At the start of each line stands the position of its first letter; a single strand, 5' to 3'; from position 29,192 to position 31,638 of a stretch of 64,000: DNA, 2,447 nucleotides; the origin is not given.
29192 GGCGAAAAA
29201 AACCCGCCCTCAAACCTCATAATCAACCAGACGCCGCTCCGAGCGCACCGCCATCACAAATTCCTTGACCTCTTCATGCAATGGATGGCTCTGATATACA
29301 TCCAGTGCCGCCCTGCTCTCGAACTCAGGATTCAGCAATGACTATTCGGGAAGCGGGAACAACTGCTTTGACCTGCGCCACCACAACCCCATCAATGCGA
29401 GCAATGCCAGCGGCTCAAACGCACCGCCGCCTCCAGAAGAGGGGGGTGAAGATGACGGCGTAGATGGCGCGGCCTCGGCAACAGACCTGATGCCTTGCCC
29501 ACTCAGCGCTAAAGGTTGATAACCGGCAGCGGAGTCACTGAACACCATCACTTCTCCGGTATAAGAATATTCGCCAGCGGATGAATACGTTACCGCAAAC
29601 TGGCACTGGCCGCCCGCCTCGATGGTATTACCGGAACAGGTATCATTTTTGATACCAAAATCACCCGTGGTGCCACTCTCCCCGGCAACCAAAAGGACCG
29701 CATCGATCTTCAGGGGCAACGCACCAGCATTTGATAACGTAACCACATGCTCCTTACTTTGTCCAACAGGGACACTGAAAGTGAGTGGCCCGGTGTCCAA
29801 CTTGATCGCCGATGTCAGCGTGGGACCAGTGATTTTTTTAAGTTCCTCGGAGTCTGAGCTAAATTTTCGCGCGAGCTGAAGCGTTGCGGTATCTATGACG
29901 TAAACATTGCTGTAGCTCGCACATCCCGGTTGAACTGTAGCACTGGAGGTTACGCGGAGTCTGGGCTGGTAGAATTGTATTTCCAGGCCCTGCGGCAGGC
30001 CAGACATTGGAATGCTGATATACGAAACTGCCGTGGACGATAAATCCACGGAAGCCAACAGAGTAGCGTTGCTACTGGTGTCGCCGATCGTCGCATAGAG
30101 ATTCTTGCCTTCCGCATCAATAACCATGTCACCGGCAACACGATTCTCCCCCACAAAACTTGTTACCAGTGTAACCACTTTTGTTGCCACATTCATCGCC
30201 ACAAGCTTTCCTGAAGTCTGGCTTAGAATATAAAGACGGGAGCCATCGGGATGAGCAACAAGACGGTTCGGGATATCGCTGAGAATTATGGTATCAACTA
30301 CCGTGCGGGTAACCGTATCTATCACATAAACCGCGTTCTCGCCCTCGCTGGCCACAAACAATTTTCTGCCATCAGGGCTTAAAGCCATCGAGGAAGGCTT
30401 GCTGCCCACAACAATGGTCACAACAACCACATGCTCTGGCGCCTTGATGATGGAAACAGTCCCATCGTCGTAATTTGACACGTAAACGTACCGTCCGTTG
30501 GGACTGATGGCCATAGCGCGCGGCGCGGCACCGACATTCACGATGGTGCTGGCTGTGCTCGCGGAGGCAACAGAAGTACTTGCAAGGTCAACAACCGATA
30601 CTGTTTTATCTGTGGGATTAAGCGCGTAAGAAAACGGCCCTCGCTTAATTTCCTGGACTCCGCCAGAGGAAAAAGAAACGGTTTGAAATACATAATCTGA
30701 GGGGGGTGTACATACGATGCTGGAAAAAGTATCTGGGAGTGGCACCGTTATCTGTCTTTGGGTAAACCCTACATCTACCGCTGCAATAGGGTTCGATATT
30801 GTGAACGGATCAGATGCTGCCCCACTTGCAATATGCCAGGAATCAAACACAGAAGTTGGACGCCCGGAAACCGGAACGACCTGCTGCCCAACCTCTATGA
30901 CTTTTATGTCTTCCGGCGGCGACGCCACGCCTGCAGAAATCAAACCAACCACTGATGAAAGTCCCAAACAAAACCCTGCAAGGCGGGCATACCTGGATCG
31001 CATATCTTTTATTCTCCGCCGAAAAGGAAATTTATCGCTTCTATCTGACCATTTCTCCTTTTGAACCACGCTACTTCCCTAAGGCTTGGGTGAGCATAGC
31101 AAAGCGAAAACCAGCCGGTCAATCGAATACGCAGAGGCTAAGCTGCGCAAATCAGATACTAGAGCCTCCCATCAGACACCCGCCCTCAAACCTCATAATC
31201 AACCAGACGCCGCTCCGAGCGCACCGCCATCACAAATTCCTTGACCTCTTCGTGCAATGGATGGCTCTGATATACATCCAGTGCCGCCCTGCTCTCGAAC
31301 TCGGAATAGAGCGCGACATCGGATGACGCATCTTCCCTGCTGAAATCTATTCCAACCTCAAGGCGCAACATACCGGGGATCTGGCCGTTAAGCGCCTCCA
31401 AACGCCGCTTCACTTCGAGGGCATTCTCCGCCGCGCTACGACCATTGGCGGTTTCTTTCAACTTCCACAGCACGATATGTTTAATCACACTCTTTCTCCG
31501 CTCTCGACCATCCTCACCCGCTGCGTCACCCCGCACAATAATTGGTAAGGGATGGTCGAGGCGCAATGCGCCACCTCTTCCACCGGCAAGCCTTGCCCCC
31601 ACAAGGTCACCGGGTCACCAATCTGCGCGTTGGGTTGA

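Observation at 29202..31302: Single-gene insertion bracketed by a 125-bp direct duplication of the Dabb gene 3' end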

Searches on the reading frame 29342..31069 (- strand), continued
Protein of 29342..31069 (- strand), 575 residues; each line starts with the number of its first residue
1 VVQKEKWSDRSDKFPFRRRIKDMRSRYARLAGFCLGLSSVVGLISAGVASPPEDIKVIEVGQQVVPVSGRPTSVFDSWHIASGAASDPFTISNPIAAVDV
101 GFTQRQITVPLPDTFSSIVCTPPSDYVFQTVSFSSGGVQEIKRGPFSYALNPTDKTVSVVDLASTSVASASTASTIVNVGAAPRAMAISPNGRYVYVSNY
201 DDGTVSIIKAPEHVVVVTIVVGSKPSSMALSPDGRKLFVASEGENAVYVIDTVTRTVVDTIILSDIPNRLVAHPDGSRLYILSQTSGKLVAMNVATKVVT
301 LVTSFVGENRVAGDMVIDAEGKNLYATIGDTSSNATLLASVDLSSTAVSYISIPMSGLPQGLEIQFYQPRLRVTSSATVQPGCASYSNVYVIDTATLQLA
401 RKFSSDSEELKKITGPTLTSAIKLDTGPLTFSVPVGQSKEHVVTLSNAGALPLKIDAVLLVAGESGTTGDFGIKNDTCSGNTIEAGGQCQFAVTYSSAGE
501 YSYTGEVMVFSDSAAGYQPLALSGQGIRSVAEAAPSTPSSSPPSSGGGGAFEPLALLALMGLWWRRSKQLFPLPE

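Call 45: find_encoding_contigs(protein=P0005, flank=6000, max_places=4)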
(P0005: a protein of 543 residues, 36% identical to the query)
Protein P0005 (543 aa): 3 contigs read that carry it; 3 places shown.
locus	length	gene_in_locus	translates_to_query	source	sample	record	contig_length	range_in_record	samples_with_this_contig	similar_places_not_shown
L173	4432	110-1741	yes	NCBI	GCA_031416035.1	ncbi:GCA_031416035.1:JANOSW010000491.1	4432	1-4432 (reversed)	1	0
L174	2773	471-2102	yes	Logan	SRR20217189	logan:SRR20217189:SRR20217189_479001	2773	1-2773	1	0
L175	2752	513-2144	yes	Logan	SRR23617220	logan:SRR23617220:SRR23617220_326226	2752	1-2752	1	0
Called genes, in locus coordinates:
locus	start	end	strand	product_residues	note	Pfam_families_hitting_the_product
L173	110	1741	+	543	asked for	PF08450:SGL (faint), PF10282:Lactonase (faint), PF21783:YNCE (faint), PF15780:ASH (faint)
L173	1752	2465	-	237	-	PF01863:YgjP-like, PF10263:SprT-like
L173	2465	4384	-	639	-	PF18766:SWI2_SNF2, PF22679:T1R_D3-like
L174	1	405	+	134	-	?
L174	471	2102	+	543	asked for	PF08450:SGL (faint), PF10282:Lactonase (faint), PF21783:YNCE (faint), PF15780:ASH (faint)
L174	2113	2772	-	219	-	?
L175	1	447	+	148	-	?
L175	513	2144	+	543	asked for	PF08450:SGL (faint), PF10282:Lactonase (faint), PF21783:YNCE (faint), PF15780:ASH (faint)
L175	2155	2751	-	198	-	?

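Call 67: search_protein_families(library=padloc, proteins=[P0001], max_evalue=0.01)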
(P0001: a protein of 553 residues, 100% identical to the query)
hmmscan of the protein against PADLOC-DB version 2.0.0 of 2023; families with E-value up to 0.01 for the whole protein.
P0001 (553 aa): 0 families

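Call 68: search_dna_similar(query=P0001, collection=plasmids, mode=protein, max_rows=8)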
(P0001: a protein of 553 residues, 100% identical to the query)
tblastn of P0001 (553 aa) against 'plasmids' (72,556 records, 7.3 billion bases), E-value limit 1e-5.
Records with a match: 146; places in all: 264; records where one place covers at least 80% of the query: 0.
Best place of each record, by identity: <60% 146.
By first word of the organism name: Streptomyces 43; Priestia 15; Bacillus 12; Rhizobium 12; Pantoea 8; Paracoccus 6; Rhodococcus 5; Phyllobacterium 4; Azospirillum 3; Agrobacterium 3; and 23 more.
By predicted mobility (MOB-suite, as given by PLSDB): non-mobilizable 101; mobilizable 32; conjugative 13.
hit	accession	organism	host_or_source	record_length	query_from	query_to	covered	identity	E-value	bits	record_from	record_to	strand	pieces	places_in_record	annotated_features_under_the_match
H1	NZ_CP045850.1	Streptomyces clavuligerus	pure culture single spore ...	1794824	155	427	49%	33.0%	2e-6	59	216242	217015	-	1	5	none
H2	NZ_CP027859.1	Streptomyces clavuligerus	Cell culture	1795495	155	427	49%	33.0%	2e-6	59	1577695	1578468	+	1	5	none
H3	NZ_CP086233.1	Streptomyces clavuligerus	whole organism,soil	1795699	155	427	49%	33.0%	2e-6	59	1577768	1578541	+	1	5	none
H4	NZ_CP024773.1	Bacillus thuringiensis LM1212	Oryctes gigas,whole organism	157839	157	437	51%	31.8%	1e-9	69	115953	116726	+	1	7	beta-propeller fold lactonase family protein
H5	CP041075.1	Bacillus tropicus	Oryctes gigas,whole organism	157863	157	437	51%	31.8%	1e-9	69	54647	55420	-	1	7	hypothetical protein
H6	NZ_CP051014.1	Bacillus tropicus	Oryctes gigas,whole organism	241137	157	437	51%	31.8%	1e-9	69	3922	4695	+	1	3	beta-propeller fold lactonase family protein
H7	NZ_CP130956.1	Rhodococcus opacus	cell culture,Sod-podzolic soil ...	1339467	49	323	50%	31.0%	4e-10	71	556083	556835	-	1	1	none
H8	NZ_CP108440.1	Streptomyces sp. NBC_01278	-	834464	157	433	50%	29.6%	5e-12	77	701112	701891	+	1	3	cytochrome D1 domain-containing protein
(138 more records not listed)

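Call 82: list_cluster_members(proteins=[P0001, P0241, P0002])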
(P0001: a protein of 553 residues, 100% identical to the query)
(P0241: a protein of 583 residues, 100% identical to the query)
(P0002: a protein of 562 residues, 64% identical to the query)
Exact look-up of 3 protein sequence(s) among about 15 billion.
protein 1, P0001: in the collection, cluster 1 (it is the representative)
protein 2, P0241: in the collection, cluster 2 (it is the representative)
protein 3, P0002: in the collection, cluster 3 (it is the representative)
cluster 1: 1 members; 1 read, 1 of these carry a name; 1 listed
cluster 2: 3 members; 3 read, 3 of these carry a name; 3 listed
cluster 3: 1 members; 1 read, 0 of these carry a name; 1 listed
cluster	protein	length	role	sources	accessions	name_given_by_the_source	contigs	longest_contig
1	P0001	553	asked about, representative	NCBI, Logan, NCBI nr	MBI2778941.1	MAG: hypothetical protein HYX62_04055 [Gammaproteobacteria bacterium] | hypothetical protein [Gammaproteobacteria bacterium]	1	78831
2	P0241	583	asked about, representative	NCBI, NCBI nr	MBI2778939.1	MAG: SWIM zinc finger family protein [Gammaproteobacteria bacterium] | SWIM zinc finger family protein [Gammaproteobacteria bacterium]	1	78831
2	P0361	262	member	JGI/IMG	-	uncharacterized Zn finger protein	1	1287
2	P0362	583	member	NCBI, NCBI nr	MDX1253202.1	MAG: SWIM zinc finger family protein [Gammaproteobacteria bacterium] | SWIM zinc finger family protein [Gammaproteobacteria bacterium]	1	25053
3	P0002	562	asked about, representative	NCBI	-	-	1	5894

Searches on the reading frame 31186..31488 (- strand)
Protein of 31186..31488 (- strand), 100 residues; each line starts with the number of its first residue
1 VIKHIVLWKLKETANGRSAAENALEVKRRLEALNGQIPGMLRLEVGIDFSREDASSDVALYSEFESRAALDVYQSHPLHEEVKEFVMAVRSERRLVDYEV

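Call 8: search_protein_families(library=pfam, proteins=[window:31186-31476:-], max_evalue=0.01)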
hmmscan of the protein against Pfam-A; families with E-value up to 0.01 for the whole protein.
window:31186-31476:- (96 aa): 2 families
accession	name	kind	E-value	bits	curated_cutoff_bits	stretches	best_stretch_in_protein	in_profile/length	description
PF07876.18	Dabb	-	5e-23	82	25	1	1-96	4-96/96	Stress responsive A/B Barrel Domain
PF03992.22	ABM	-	0.0004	20.9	23.1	1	17-79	17-76/78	Antibiotic biosynthesis monooxygenase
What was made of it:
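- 31186..31488 (-): Dabb (stress-responsive A/B barrel) gene, 100 aa; its GTG start overlaps the alr stop (GTGA). Pfam PF07876, E=5e-23 (call 8).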

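Call 9: search_protein_families(library=ncbifam, proteins=[window:31186-31476:-], max_evalue=0.01)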
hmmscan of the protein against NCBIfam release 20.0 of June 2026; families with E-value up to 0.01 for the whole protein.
window:31186-31476:- (96 aa): 0 families

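Call 15: find_encoding_contigs(protein=window:31189-31488:-, flank=10000, max_places=10)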
Protein seq(100 aa) (100 aa): no gene with exactly this product is on record in the collection.

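Call 17: find_related_loci(query=window:31189-31488:-, collection=genome_contigs, flank=10000)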
Query seq(100 aa) (100 aa) in genome_contigs; peptide patterns used: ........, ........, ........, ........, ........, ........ (x = any residue, [..] = any of these).
441 stretches matched a pattern; 289 encode a relative of the query (tblastn E <= 1e-3); the best 80 are kept; 80 distinct loci.
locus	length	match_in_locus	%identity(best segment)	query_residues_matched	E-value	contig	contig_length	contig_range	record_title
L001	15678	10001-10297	95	2-100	2e-59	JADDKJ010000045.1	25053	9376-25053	MAG: Gammaproteobacteria bacterium isolate bin1 47, whole genome shotgun sequence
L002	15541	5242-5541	93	1-100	7e-59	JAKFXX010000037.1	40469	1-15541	MAG: Gammaproteobacteria bacterium isolate ND4_Bin_8 ND4_0000037, whole genome shotgun sequence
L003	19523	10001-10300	92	1-100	2e-57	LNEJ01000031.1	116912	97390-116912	MAG: Gammaproteobacteria bacterium Ga0074134 Ga0074134_129.1, whole genome shotgun sequence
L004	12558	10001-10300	89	1-100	1e-56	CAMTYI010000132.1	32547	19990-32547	MAG: uncultured Gammaproteobacteria bacterium isolate G02_MAG_00007 genome assembly, contig: G02_MAG_00007_000000000022,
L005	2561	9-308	81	1-100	6e-52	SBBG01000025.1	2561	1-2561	MAG: Gammaproteobacteria bacterium isolate Bin_2_1_1 Ba_contig17302, whole genome shotgun sequence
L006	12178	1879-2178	70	1-100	6e-43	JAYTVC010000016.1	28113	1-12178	MAG: Pseudomonadota bacterium isolate GFS_5653 GFS_5653_15, whole genome shotgun sequence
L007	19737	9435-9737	65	1-100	1e-41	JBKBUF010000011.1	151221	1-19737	MAG: Cytophagaceae bacterium isolate 21I_069.bin.21 NODE_149_length_151221_cov_7.323011, whole genome shotgun sequence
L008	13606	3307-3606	68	1-100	3e-41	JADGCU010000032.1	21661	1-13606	MAG: Candidatus Omnitrophota bacterium isolate nXXbin4 nXX_bin4_NODE_248_length_21661_cov_7.652689, whole genome shotgun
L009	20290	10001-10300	67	1-100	1e-40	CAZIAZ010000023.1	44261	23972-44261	MAG TPA_asm: uncultured Planctomycetaceae bacterium isolate SRP089250_co1_147 genome assembly, contig: NODE_1113_length_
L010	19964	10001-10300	62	1-100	2e-40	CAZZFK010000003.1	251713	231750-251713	MAG TPA_asm: uncultured bacterium isolate SRP220891_co4_234 genome assembly, contig: NODE_35_length_251713_cov_14.275417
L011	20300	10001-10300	62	1-100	4e-40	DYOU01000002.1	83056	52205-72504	MAG TPA_asm: Candidatus Elulimicrobium sp. isolate SulCav_GS09_5_2_46_18 SulCav_GS09_5_180_length_83056_cov_9_694702, wh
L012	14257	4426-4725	62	1-100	7e-40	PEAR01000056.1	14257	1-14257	MAG: Candidatus Omnitrophota bacterium isolate Cal1bin1 scaffold149, whole genome shotgun sequence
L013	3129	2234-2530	65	1-99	9e-40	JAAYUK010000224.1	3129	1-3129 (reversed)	MAG: Nitrospiraceae bacterium isolate AS27yjCOA_151 109032_AS27, whole genome shotgun sequence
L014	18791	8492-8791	62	1-100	4e-39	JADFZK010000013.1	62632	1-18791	MAG: Candidatus Omnitrophota bacterium isolate nHGRbin18 nHGR_bin18_NODE_171_length_62632_cov_10.331959, whole genome sh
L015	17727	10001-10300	67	1-100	5e-39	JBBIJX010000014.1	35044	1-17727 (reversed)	MAG: Actinomycetota bacterium isolate BR1S70218_bin_172 NODE_515_length_35044_cov_2.56987, whole genome shotgun sequence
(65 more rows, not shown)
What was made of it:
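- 31186..31488 (-): Orthologues of 81-95% identity in L001-L005 (call 17).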

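Call 67: search_protein_families(library=padloc, proteins=[window:31186-31488:-], max_evalue=0.01)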
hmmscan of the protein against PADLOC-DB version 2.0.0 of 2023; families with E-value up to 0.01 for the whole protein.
window:31186-31488:- (100 aa): 0 families
